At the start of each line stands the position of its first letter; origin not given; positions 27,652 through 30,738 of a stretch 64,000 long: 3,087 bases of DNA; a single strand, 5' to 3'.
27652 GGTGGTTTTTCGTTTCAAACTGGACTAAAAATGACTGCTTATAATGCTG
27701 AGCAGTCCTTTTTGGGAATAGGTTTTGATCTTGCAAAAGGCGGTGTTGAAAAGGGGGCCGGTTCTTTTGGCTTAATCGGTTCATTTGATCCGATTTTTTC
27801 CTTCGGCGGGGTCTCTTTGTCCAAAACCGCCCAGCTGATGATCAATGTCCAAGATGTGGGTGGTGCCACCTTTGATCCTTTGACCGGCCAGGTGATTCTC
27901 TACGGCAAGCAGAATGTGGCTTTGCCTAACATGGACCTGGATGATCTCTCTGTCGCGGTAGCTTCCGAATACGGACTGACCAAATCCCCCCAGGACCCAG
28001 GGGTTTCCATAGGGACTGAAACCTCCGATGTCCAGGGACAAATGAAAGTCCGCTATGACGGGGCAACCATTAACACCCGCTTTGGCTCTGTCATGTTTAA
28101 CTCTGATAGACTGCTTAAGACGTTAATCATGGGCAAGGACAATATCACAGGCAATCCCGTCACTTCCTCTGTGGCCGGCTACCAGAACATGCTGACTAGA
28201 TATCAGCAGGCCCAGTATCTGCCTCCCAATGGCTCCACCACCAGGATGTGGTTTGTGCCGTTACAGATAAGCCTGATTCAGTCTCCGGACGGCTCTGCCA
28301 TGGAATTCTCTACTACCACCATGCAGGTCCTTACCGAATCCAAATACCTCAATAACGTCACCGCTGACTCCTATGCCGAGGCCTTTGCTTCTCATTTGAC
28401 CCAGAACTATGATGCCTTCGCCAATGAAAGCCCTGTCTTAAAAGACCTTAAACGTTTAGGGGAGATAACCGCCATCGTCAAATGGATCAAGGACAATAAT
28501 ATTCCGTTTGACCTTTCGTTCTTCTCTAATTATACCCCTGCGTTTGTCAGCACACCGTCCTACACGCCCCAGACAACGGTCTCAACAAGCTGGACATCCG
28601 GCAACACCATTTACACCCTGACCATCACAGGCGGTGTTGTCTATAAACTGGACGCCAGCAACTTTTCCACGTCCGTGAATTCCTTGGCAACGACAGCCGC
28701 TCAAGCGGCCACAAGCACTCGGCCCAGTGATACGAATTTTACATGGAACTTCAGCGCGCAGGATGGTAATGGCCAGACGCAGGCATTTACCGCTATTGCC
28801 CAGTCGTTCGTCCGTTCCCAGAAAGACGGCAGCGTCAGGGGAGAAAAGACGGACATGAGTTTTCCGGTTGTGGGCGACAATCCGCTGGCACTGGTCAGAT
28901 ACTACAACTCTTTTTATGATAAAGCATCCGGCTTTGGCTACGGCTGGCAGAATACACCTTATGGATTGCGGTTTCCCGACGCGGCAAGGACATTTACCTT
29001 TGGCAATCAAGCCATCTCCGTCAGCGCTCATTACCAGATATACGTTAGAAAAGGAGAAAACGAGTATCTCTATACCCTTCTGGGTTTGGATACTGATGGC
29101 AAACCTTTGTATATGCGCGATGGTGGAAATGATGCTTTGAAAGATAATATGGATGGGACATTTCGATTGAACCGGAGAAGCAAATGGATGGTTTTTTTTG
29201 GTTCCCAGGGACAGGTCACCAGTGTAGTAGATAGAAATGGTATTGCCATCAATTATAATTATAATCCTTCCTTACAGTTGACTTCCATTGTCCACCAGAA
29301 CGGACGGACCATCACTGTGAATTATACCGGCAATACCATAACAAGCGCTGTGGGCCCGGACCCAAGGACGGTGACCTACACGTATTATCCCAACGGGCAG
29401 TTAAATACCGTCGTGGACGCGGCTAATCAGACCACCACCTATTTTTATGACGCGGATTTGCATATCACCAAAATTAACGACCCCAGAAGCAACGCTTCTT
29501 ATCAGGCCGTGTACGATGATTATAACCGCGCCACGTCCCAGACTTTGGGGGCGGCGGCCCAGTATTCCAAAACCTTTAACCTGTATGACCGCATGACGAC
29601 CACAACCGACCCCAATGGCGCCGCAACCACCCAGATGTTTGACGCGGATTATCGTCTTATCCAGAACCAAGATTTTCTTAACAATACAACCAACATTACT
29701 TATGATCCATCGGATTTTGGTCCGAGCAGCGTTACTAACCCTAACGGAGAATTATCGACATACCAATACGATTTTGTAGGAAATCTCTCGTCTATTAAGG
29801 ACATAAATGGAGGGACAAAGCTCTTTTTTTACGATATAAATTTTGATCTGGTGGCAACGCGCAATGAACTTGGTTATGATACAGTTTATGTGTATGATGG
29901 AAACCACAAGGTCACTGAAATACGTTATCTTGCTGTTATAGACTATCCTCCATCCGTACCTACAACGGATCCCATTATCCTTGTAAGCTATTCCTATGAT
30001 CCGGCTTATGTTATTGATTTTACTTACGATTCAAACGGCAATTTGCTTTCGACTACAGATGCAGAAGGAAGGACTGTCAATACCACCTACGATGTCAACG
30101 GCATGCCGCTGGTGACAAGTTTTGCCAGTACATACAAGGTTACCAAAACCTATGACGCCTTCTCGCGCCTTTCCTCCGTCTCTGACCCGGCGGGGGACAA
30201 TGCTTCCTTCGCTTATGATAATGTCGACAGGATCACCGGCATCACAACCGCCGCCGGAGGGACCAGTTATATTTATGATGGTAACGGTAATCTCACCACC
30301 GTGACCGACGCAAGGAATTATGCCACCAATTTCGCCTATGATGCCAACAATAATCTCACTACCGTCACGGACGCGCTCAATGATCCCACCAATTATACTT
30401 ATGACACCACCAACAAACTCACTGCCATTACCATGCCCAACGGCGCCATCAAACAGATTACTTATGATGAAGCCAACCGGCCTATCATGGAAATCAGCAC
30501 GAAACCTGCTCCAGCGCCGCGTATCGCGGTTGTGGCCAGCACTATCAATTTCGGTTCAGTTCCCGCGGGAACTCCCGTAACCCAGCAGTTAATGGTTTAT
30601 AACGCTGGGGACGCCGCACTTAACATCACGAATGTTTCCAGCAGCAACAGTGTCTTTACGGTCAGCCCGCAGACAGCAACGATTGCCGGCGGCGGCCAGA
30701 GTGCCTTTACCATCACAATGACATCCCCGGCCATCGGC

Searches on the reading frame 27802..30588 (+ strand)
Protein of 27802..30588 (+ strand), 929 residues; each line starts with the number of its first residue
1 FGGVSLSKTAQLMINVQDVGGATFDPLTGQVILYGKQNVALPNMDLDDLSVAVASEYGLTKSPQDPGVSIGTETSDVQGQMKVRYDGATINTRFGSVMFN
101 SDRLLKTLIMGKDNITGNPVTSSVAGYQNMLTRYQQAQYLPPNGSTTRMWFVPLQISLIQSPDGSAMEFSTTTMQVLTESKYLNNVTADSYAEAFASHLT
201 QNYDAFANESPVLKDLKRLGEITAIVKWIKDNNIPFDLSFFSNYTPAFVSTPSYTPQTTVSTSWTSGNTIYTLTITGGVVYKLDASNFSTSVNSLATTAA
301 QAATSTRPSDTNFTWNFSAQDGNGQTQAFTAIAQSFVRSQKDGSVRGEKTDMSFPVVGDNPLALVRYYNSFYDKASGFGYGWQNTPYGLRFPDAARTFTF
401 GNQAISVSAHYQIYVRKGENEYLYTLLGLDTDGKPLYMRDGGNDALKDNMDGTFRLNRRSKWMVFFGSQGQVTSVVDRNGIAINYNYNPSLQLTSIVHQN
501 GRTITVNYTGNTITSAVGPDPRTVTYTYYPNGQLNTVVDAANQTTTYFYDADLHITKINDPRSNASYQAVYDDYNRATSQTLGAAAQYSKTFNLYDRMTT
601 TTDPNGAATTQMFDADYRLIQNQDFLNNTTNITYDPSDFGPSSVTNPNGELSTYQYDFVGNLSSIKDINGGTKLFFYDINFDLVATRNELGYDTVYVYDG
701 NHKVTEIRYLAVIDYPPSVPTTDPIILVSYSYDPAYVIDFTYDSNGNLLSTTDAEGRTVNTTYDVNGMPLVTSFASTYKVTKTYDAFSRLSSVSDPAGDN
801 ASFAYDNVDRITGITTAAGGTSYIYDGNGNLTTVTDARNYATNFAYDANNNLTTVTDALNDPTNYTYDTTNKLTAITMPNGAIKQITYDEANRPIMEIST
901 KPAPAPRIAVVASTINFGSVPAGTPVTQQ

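Call 72: search_solved_structures(query=A5, max_evalue=0.01)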
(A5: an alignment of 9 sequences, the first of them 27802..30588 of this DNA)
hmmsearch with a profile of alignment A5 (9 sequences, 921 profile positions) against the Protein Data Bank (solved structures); distinct sequences matched with E-value up to 0.01: 29.
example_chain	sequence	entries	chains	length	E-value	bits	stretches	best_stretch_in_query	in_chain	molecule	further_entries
7q97_A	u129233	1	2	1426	7.1e-59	202.8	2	635-847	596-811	Rhs family protein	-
7pq5_L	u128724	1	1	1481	2.5e-51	177.9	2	596-891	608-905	Tre23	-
8h8a_A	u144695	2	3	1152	6e-47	163.4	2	472-890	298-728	Putative Rhs-family protein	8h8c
8h8b_A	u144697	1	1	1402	1.2e-46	162.3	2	477-889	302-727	Putative Rhs-family protein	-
8qja_A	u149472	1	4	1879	1.4e-43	152.2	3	605-888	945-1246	Putative type VI secretion system YD repeat-containing Rhs element Vgr protein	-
8qjb_A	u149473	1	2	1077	1.7e-43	152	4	592-889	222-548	T6SS-associated Rhs core domain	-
8qjd_A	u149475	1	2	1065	2.1e-43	151.6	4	592-889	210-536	Salmonella bongori Rhs core domain (residues 360-1420)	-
8qjc_A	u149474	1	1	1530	2e-42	148.4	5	740-885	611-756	T6SS-associated Rhs core and toxin domain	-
8uxt_A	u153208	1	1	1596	2.2e-37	131.7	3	589-703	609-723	Tse15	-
8uy4_A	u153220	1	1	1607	2.4e-37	131.6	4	589-703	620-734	Tse15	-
8cp6_B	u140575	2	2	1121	3e-36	128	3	742-890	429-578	Toxin protein Tse5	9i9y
9ifo_A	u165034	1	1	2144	1.3e-31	112.7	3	752-891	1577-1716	Teneurin-Like Protein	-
9pt5_A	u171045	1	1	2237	1.6e-31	112.3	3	752-891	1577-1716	Teneurin-like protein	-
6fay_A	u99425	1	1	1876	1.4e-18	69.5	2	462-826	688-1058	Odz3 protein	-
8r54_A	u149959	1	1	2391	3.2e-18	68.3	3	462-826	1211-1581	Teneurin-3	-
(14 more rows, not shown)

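Call 82: predict_structure(protein=window:27802-30588:+)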
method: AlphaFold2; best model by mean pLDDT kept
length: 929 residues; sequences in the alignment: 1
mean_pLDDT: 32.0   pTM: 0.21
mean pLDDT of the five models: 32.0, 28.2, 27.6, 26.3, 26.2
residues with pLDDT >= 90: 0; 70-90: 0; 50-70: 17; < 50: 912
segments of 3 or more residues with pLDDT < 50: 1-862, 887-929
pLDDT, mean of each block of 10 residues (from residue 1): 29 33 38 38 32 26 29 31 30 24 31 29 31 30 29 31 32 26 30 33 36 35 37 31 25 30 35 33 28 33 32 33 38 37 33 29 28 28 24 26 27 31 32 30 30 28 39 39 38 37 37 29 36 33 27 24 32 31 26 25 29 24 26 27 27 24 28 29 30 34 33 32 29 35 43 44 36 30 28 27 30 33 38 41 36 42 55 53 45 32 28 27 32
secondary structure, 60 per line:
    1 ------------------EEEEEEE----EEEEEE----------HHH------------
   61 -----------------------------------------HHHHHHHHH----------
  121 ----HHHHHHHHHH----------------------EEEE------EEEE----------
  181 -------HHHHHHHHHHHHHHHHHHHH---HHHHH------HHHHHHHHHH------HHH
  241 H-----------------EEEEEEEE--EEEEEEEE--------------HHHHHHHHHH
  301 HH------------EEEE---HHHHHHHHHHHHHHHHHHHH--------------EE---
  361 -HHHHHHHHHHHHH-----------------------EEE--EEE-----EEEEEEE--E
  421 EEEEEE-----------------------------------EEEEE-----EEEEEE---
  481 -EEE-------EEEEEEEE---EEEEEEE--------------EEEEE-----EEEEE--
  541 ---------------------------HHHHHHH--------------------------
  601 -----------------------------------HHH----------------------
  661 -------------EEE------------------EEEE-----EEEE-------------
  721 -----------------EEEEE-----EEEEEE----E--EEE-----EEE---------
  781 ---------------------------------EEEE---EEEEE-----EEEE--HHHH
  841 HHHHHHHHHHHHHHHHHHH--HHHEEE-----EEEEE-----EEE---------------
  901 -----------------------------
elements in order (helices of 4 or more, strands of 3 or more residues): E19-25 E30-35 H102-110 H125-134 E157-160 E167-170 H188-207 H211-215 H222-231 H238-241 E259-266 E269-276 H291-302 E315-318 H322-341 H362-374 E398-400 E403-405 E411-417 E420-426 E462-466 E472-477 E482-484 E492-499 E503-509 E524-528 E534-538 H568-574 E674-676 E695-698 E704-707 E738-742 E748-753 E761-763 E769-771 E814-817 E821-825 E831-834 H837-859 E865-867 E873-877 E883-885
